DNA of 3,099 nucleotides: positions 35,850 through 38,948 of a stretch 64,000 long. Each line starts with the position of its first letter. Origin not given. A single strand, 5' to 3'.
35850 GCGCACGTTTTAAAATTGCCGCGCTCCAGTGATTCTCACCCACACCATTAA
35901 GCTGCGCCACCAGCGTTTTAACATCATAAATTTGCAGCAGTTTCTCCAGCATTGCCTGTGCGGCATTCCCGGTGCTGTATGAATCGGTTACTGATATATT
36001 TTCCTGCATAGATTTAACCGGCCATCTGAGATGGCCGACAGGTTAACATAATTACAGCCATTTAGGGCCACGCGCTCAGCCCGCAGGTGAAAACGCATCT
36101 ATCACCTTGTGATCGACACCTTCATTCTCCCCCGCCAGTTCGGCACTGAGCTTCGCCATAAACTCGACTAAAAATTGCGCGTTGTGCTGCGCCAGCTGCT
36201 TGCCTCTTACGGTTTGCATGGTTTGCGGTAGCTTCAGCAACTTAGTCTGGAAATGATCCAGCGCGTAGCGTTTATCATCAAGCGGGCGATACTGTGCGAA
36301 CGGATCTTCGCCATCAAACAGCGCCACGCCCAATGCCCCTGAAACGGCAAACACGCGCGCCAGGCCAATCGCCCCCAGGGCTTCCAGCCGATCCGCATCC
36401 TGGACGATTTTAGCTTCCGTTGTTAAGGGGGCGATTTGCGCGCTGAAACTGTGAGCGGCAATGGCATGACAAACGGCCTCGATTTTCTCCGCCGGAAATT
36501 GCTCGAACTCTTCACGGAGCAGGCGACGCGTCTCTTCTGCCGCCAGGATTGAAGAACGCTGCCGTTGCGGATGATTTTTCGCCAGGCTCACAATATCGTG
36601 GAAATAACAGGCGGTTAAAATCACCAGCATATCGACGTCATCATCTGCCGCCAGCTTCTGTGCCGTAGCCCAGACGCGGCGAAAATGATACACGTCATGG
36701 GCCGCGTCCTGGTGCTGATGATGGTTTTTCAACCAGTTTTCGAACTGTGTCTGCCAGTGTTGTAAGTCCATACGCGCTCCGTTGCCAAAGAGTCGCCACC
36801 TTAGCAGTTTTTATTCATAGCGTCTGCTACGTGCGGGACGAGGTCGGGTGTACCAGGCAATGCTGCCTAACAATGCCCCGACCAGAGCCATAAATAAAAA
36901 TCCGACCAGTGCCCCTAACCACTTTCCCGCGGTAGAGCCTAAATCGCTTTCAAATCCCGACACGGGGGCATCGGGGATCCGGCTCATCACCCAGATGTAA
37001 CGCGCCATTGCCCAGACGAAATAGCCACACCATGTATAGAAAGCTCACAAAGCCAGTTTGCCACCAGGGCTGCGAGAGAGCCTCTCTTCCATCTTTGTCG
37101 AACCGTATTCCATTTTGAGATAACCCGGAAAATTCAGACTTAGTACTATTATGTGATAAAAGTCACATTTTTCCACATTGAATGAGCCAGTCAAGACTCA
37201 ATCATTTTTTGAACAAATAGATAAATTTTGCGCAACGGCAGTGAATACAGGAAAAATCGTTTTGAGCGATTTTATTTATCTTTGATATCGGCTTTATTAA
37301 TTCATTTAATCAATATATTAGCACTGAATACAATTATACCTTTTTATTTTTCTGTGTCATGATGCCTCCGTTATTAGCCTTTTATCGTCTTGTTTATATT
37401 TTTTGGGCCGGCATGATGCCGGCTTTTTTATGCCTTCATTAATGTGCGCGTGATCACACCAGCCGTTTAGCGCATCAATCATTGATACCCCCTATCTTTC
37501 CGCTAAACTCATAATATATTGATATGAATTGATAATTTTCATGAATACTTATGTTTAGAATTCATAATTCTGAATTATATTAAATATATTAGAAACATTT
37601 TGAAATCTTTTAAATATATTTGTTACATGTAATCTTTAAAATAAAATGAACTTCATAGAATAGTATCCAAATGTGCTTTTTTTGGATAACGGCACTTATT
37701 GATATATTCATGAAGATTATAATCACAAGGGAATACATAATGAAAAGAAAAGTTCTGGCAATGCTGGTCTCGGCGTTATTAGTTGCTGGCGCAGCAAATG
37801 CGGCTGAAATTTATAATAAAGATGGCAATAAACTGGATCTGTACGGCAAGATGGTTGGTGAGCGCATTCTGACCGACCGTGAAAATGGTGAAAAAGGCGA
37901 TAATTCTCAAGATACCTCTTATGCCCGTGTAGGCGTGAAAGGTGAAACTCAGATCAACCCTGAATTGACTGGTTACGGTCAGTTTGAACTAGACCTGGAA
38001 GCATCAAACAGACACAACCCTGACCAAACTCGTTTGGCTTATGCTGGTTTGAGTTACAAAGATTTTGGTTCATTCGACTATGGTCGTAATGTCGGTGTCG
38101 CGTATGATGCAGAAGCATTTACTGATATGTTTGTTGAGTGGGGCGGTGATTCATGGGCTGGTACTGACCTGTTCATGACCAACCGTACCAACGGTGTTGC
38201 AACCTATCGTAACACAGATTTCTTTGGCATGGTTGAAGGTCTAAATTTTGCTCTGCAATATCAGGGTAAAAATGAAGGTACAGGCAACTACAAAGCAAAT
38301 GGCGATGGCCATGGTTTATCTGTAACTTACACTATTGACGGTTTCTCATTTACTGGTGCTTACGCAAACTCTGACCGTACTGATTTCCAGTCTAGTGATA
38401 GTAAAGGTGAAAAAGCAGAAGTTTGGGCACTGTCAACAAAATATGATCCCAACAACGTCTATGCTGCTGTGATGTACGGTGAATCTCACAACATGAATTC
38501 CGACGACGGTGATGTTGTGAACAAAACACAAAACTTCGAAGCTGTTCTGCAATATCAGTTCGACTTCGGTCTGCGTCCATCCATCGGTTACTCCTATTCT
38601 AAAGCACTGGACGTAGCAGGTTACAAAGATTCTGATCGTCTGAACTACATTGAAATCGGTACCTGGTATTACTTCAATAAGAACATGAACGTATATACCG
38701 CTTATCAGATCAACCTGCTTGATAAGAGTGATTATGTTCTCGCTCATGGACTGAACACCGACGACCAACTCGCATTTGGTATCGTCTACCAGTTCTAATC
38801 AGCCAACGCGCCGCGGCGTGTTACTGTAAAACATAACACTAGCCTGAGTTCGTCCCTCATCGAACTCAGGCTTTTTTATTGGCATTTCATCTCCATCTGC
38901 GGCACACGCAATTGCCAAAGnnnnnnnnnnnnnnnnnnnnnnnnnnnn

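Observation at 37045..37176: In-frame TGA interrupts yedR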

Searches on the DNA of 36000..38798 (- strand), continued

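Call 57: search_dna_similar(query=window:37500-37545:-, collection=ecoli_genomes, mode=near, max_evalue=10, max_rows=8, rows=spread)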
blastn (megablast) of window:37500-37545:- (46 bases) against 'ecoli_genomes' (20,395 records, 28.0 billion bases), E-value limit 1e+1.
Records with a match: 348; places in all: 348; records where one place covers at least 80% of the query: 348.
Genomes with a match: 348 of 5426; with a place that covers at least 80% of the query: 348. Places per genome that has any: lowest 1, median 1, highest 1. On chromosomes: 348 places; on plasmids: 0.
Best place of each record, by identity: >=99% 232; 95-99% 116.
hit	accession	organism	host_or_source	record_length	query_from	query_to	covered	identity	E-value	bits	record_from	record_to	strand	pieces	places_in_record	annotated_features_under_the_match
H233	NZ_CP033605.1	Escherichia coli O157:H7 strain TR01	Cattle carcass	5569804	1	46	100%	100.0%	6e-15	86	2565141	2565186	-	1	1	none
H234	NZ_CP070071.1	Escherichia coli strain FDAARGOS_1287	Homo sapiens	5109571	1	46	100%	100.0%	6e-15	86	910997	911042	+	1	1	none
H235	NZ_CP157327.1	Escherichia coli strain 2024CK-00475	Homo sapiens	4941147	1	46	100%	100.0%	6e-15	86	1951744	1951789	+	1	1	none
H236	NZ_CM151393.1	Escherichia coli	Homo sapiens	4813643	1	46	100%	100.0%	6e-15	86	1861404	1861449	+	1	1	none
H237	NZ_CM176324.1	Escherichia coli strain CAVP879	Homo sapiens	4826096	1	46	100%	100.0%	6e-15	86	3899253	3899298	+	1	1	none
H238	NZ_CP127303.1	Escherichia coli strain APEC37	Gallus gallus domesticus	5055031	1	46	100%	97.8%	3e-13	81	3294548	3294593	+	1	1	none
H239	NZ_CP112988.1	Escherichia coli strain E-93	missing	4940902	1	46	100%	97.8%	3e-13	81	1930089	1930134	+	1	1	none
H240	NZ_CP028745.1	Escherichia coli strain A30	Papio cynocephalus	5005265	1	43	93%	97.7%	1e-11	75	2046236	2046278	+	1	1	none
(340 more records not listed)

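Call 58: get_annotated_region(hit=H233, flank=1500)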
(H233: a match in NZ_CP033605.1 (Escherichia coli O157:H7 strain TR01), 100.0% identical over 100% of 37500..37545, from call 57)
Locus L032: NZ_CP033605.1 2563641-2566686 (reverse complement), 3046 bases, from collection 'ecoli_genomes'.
description: Escherichia coli O157:H7 strain TR01 chromosome, complete genome
organism: Escherichia coli O157:H7 strain TR01 (NCBI taxid 83334)
replicon: chromosome; assembly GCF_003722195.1
host: -; source: Cattle carcass; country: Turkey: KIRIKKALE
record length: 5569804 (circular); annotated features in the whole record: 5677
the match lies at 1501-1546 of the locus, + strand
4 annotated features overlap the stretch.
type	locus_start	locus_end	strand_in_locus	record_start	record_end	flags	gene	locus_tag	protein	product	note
CDS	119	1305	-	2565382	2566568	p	ompC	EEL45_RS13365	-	porin OmpC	frameshifted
CDS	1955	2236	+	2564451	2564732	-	drpB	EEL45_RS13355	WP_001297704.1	cell division protein DrpB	-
CDS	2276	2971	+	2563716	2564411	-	yedJ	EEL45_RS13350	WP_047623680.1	phosphohydrolase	-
CDS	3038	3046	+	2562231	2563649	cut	dcm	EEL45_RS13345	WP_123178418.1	DNA-cytosine methyltransferase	-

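Call 59: get_annotated_region(hit=H238, flank=1500)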
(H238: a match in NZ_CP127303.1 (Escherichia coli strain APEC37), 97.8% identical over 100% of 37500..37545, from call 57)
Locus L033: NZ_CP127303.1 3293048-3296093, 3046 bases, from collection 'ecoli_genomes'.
description: Escherichia coli strain APEC37 chromosome, complete genome
organism: Escherichia coli strain APEC37 (NCBI taxid 562)
replicon: chromosome; assembly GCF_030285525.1
host: Gallus gallus domesticus; source: feces; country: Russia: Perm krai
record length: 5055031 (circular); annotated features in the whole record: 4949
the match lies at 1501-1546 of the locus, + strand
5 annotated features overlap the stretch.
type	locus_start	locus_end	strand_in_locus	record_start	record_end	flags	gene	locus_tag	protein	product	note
CDS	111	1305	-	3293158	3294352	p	ompC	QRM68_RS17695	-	porin OmpC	frameshifted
CDS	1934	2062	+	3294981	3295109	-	drpB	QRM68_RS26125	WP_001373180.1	cell division protein DrpB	-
CDS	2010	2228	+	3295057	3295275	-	drpB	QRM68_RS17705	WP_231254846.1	cell division protein DrpB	-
CDS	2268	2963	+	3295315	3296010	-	yedJ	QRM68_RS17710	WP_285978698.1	phosphohydrolase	-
CDS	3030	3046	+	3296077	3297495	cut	dcm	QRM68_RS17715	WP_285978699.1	DNA-cytosine methyltransferase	-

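Call 60: get_annotated_region(hit=H240, flank=1500)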
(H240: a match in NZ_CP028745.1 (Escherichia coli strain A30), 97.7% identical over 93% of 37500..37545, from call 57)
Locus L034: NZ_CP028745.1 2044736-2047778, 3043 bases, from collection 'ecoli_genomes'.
description: Escherichia coli strain A30 chromosome, complete genome
organism: Escherichia coli strain A30 (NCBI taxid 562)
replicon: chromosome; assembly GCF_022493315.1
host: Papio cynocephalus; source: feces; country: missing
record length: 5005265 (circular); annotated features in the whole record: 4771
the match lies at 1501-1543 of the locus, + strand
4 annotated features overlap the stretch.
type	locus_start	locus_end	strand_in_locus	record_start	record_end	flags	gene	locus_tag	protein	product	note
CDS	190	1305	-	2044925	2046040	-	-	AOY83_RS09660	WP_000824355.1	porin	-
CDS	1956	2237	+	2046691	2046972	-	drpB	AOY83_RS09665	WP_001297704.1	cell division protein DrpB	-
CDS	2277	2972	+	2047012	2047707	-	yedJ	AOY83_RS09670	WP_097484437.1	phosphohydrolase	-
CDS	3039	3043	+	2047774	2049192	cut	dcm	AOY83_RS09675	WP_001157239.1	DNA-cytosine methyltransferase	-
